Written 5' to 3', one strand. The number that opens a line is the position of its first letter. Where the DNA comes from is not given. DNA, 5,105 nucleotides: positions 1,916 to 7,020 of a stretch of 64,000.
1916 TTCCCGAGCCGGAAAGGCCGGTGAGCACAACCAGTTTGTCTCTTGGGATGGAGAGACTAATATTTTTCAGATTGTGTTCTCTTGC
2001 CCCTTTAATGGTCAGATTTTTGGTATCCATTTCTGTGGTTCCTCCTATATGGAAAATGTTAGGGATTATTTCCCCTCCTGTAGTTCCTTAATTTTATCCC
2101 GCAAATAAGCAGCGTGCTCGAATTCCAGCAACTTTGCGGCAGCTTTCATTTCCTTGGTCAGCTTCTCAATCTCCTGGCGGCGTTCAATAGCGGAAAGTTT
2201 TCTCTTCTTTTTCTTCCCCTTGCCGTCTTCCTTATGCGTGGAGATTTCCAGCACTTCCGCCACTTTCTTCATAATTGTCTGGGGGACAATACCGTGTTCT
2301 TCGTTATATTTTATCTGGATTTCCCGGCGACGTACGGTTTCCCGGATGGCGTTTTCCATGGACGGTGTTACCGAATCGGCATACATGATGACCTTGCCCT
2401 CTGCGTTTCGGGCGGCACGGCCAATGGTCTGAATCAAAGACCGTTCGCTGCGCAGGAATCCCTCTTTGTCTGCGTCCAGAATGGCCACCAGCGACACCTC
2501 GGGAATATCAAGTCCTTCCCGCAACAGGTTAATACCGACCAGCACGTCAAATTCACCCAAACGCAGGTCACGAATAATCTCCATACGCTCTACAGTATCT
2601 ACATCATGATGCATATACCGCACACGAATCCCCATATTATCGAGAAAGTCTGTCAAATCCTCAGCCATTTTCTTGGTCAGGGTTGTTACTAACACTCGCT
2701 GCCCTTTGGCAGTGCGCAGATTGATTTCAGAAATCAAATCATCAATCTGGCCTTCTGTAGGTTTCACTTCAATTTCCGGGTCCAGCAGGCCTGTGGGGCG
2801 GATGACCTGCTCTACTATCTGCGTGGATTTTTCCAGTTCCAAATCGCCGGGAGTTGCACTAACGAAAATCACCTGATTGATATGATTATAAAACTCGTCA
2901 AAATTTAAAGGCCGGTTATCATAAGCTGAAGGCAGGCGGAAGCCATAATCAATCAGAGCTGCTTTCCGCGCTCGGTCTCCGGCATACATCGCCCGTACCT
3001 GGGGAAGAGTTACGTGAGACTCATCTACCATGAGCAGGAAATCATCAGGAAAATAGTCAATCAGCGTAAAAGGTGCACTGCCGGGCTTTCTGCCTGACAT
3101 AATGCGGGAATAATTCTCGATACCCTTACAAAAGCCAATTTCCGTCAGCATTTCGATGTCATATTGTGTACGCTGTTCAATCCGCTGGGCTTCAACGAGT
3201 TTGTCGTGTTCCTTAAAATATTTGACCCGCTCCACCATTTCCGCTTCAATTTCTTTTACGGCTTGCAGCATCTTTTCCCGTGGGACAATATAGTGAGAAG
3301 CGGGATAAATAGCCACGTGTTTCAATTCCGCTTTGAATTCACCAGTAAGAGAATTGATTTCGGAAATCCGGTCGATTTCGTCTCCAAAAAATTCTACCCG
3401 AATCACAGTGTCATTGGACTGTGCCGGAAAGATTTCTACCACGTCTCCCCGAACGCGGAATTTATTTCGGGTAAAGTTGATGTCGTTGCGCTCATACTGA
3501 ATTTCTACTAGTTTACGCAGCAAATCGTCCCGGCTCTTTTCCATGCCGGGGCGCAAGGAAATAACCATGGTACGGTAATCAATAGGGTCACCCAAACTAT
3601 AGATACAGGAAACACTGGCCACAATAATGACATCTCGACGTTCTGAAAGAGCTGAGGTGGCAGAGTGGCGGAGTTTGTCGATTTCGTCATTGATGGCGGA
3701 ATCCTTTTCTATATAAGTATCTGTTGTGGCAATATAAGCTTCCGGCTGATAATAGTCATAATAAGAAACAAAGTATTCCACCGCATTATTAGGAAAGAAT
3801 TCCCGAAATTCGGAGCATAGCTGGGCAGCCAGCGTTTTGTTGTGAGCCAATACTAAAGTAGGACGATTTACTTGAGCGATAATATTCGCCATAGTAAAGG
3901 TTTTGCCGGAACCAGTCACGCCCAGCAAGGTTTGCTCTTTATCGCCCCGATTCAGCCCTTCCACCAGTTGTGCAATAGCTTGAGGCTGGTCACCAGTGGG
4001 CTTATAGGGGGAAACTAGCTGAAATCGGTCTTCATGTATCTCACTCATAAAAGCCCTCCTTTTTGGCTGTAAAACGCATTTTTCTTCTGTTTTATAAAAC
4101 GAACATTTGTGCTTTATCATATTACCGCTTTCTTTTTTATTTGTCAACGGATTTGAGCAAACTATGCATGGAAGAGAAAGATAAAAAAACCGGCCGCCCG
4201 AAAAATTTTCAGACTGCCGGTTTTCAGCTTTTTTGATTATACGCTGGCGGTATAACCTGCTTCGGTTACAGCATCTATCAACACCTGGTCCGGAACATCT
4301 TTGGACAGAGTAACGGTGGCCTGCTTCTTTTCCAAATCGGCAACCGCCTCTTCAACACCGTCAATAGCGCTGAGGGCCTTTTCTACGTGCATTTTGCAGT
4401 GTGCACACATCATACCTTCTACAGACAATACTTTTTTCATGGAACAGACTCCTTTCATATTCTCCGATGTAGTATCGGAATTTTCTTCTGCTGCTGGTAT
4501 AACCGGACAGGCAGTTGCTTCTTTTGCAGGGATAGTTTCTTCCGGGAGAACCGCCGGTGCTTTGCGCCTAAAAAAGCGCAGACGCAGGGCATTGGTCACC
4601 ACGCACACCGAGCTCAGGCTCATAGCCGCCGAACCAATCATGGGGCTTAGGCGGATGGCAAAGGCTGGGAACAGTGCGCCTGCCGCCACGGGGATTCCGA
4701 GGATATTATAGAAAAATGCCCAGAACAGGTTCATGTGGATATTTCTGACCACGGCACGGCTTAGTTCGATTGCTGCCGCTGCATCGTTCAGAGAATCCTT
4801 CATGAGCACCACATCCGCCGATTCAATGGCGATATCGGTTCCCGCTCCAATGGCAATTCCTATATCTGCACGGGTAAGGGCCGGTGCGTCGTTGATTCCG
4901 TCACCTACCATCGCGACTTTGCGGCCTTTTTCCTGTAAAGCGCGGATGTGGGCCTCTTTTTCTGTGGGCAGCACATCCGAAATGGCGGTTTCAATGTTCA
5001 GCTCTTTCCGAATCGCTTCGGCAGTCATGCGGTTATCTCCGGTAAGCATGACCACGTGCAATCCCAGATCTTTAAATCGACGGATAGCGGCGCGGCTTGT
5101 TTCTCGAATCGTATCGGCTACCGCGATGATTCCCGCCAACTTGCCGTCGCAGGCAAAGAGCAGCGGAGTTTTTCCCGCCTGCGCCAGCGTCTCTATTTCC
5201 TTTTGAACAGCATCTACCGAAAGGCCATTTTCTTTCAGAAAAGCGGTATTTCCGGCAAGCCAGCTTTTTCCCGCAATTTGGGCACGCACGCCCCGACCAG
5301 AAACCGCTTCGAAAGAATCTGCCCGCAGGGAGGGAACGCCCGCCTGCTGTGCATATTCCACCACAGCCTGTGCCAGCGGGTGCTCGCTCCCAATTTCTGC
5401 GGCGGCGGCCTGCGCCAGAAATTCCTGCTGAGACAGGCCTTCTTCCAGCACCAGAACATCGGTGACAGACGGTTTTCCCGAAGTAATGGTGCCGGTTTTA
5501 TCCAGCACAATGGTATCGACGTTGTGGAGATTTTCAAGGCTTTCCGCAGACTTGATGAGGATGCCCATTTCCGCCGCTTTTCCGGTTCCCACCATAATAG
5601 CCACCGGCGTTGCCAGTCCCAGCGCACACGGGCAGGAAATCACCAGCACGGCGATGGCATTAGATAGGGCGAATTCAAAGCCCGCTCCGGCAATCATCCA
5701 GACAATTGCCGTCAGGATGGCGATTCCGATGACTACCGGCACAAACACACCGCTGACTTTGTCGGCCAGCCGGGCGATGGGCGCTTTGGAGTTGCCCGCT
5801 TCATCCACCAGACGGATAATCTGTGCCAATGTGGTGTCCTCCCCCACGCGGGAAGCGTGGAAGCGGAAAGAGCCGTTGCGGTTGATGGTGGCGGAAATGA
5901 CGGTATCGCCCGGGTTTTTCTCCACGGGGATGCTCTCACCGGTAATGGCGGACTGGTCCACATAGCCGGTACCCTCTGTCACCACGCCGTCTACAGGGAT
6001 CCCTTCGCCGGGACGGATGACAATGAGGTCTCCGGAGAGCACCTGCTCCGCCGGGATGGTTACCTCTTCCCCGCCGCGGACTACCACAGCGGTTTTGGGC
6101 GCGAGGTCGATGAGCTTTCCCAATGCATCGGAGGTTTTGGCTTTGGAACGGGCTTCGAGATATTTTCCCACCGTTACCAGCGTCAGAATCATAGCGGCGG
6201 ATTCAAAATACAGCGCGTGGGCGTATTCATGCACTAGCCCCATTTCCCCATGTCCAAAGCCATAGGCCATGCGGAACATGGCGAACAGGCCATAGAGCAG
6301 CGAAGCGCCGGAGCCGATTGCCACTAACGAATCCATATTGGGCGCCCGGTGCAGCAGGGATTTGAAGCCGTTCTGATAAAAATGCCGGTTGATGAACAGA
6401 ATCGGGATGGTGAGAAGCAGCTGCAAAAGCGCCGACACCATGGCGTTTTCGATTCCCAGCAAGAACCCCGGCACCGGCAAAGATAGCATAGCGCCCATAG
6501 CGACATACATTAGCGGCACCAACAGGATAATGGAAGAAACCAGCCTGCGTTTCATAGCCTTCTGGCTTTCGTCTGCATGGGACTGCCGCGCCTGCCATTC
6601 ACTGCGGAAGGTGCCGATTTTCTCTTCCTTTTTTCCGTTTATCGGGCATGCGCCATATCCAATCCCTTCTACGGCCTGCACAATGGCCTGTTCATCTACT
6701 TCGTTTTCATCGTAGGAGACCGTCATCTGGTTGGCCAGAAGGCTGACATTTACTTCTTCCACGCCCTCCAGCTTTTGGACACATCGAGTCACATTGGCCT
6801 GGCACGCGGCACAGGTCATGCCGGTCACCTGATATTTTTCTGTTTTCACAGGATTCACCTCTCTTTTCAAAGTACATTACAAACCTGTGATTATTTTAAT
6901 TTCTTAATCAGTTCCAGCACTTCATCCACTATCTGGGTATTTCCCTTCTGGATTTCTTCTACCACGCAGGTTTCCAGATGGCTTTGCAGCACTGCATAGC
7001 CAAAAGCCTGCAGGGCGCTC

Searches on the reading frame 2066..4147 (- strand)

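Call 83: search_protein_families(library=pfam, proteins=[window:2066-4147:-], max_evalue=1e-8)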
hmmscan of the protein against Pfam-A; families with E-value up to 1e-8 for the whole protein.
window:2066-4147:- (693 aa): 4 families
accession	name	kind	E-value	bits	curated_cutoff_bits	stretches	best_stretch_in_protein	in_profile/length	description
PF17757.6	UvrB_inter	-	8.9e-35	119.1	22.9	1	196-286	1-91/91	UvrB interaction domain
PF12344.14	UvrB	-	4.3e-22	78.1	27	1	588-629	1-42/43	Ultra-violet resistance protein B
PF00271.37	Helicase_C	-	8e-22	78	23.5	1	469-581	4-109/110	Helicase conserved C-terminal domain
PF04851.21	ResIII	-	6.8e-14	52.5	22.5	1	50-176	4-131/164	Type III restriction enzyme, res subunit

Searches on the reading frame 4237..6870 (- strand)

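Call 83: search_protein_families(library=pfam, proteins=[window:4237-6870:-], max_evalue=1e-8)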
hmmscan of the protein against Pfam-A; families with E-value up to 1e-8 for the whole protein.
window:4237-6870:- (877 aa): 3 families
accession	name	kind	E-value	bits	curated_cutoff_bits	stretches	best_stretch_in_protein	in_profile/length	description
PF00122.25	E1-E2_ATPase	-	2.1e-59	200.5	28.1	1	256-434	2-180/181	E1-E2 ATPase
PF00702.32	Hydrolase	-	4.1e-35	122.3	26.4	1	451-669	1-191/191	haloacid dehalogenase-like hydrolase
PF00403.32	HMA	-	7.7e-31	106.7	24.8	2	814-874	1-62/62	Heavy-metal-associated domain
